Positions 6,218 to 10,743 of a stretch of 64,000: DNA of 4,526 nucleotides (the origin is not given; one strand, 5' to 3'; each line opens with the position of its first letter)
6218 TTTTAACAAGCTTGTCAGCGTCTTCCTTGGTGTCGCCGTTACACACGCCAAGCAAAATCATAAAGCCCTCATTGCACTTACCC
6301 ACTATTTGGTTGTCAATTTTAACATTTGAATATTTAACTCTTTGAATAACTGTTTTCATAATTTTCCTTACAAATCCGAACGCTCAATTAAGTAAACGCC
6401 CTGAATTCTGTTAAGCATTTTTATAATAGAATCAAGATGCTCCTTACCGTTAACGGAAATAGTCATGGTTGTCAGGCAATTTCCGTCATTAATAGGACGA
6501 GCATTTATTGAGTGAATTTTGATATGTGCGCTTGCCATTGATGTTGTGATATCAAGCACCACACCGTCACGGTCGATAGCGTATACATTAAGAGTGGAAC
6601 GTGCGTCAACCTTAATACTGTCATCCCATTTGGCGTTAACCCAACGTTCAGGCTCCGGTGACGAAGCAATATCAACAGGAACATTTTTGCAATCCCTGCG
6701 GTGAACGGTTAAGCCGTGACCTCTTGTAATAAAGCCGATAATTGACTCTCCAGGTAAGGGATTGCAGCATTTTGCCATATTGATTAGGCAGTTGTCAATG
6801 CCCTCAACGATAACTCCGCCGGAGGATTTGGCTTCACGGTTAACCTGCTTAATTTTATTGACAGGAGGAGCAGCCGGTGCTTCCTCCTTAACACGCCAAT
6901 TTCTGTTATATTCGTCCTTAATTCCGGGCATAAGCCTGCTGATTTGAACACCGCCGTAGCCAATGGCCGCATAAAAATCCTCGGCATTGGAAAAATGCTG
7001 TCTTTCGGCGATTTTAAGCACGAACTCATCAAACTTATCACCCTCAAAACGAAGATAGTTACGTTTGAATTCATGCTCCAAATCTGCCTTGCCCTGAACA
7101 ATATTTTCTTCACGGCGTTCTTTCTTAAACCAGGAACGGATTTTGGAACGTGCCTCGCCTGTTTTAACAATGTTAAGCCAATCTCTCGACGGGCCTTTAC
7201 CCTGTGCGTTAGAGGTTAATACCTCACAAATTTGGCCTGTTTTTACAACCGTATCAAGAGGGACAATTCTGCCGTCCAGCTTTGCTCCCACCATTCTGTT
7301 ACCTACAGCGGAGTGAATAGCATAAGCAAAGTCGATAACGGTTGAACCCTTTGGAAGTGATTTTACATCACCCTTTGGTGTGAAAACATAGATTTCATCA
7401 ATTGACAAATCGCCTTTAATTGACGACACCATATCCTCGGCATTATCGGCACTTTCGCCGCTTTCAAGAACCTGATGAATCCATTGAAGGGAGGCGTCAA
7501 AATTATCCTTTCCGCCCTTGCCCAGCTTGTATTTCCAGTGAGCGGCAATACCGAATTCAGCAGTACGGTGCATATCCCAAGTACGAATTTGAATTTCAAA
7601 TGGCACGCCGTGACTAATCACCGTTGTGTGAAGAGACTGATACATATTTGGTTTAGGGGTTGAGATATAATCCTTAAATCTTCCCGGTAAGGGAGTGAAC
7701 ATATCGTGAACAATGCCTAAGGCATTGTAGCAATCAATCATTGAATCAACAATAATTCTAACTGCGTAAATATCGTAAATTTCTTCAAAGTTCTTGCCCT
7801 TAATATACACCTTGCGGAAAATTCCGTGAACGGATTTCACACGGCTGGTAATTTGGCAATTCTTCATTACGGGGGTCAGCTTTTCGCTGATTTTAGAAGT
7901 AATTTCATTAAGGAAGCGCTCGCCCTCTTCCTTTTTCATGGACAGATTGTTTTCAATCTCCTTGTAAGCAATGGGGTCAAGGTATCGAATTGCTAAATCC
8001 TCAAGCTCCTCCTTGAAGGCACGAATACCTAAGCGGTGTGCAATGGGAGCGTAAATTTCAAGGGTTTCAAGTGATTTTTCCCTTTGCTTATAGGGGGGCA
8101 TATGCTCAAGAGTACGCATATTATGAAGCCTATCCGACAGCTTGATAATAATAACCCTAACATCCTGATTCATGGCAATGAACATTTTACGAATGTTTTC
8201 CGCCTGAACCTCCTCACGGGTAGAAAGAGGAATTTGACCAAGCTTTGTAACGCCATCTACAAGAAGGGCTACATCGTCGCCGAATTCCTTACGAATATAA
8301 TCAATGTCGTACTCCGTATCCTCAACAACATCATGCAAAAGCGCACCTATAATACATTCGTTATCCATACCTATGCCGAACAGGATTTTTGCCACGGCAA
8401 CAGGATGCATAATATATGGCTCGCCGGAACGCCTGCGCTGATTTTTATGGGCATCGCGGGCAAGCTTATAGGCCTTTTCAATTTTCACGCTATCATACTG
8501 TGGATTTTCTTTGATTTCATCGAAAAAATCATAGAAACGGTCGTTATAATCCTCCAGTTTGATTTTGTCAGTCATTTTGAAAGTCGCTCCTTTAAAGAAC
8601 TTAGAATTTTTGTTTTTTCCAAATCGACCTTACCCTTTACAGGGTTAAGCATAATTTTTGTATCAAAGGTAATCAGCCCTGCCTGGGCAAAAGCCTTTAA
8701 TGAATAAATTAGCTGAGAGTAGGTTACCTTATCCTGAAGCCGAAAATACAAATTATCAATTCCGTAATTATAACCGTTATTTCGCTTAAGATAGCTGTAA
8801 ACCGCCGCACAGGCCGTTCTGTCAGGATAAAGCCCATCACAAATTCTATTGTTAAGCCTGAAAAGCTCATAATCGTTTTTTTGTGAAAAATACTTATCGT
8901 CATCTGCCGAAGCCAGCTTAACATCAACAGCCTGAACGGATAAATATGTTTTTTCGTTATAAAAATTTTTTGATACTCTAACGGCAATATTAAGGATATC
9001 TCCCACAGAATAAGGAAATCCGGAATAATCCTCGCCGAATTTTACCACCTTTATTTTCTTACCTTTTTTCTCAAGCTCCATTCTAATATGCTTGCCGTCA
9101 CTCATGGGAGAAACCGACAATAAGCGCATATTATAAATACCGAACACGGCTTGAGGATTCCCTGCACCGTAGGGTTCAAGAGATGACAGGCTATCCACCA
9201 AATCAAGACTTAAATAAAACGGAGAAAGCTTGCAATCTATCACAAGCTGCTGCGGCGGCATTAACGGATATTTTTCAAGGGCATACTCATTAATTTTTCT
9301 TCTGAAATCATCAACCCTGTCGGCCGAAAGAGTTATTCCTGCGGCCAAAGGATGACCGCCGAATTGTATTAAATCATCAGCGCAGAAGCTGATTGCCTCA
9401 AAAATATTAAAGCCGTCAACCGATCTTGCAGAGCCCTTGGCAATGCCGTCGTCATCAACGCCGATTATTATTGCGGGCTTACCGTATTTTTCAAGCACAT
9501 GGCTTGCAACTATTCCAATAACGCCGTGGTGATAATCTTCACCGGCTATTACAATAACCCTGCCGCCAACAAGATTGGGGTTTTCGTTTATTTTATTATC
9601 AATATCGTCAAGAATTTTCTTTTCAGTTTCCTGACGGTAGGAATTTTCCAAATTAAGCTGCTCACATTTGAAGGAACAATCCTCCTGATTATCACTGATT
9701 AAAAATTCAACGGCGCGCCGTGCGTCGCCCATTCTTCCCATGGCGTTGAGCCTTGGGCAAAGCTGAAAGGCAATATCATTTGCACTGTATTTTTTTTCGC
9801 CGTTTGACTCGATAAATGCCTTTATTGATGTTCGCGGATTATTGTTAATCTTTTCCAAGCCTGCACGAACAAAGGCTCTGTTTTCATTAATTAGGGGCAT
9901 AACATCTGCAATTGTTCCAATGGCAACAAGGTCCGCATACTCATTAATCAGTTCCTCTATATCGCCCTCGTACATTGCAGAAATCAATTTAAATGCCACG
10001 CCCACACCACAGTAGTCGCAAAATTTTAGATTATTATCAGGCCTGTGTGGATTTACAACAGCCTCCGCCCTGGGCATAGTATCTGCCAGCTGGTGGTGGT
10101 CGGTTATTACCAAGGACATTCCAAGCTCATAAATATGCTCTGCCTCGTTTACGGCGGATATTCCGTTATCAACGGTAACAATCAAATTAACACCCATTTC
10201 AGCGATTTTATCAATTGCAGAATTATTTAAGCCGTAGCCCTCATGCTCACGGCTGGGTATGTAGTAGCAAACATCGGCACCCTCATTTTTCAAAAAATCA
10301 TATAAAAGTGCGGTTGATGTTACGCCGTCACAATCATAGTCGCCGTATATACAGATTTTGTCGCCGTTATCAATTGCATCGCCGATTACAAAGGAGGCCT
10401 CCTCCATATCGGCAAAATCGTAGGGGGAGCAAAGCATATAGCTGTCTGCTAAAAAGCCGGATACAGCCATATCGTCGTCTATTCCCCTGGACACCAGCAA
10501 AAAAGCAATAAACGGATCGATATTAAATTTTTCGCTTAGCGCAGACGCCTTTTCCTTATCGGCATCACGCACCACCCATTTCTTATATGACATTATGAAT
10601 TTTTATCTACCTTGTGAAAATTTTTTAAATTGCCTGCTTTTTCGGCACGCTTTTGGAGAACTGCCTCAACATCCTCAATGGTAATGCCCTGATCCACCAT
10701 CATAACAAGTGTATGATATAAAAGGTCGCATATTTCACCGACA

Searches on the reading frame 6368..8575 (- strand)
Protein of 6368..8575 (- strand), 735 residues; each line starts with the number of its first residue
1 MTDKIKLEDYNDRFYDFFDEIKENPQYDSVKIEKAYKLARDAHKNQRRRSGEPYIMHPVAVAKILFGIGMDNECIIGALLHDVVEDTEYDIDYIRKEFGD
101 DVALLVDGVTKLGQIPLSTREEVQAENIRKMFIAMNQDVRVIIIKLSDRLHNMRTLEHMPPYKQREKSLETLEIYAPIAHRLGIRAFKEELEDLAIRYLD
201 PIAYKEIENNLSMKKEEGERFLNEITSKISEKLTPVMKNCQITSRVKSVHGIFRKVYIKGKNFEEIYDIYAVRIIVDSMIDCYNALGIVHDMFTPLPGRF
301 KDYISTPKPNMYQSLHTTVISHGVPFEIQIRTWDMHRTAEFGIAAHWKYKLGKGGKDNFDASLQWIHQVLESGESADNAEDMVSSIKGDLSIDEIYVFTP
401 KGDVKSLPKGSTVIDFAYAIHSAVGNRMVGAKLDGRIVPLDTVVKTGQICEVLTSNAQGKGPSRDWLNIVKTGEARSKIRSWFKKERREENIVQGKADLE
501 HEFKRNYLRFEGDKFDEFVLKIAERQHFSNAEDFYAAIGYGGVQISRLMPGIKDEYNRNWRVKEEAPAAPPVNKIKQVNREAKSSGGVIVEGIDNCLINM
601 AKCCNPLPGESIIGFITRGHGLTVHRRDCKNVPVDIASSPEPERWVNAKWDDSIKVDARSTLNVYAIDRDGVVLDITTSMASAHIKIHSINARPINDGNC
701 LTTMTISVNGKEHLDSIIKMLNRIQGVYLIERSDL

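Call 17: search_protein_families(library=pfam, proteins=[window:6368-8575:-], max_evalue=0.001)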
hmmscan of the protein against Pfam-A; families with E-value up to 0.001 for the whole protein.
window:6368-8575:- (735 aa): 7 families
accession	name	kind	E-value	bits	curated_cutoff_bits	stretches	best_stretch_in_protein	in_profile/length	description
PF13328.12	HD_4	-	4.8e-49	166.5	27.2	1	35-184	1-155/156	HD domain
PF04607.23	RelA_SpoT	-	1.8e-40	138.1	27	1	244-352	1-111/113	Region found in RelA / SpoT proteins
PF02824.27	TGS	-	1.9e-19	69.9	22.2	1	395-454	1-60/60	TGS domain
PF13291.12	ACT_4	-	8e-14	52.5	27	1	661-732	8-80/80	ACT domain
PF01966.28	HD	-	6.9e-12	46.1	22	1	55-153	2-116/116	HD domain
PF19296.4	RelA_AH_RIS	-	1.3e-10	42.1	23.8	1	468-626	2-169/185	RelA/SpoT, AH and RIS domains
PF22629.2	ACT_AHAS_ss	-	8.3e-06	26.3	27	1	664-728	3-66/67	AHAS small subunit-like ACT domain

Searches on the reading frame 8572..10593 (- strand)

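Call 17: search_protein_families(library=pfam, proteins=[window:8572-10593:-], max_evalue=0.001)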
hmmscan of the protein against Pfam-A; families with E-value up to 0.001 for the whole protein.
window:8572-10593:- (673 aa): 3 families
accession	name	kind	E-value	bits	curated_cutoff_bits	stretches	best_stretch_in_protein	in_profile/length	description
PF01368.27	DHH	-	3.1e-32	111.9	28.1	1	79-227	1-125/125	DHH family, N-terminal domain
PF17768.7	RecJ_OB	-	5e-21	75.2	27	1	452-556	1-106/107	RecJ OB domain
PF02272.25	DHHA1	-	5.9e-18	65.6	25.9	1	344-438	2-100/102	DHHA1 domain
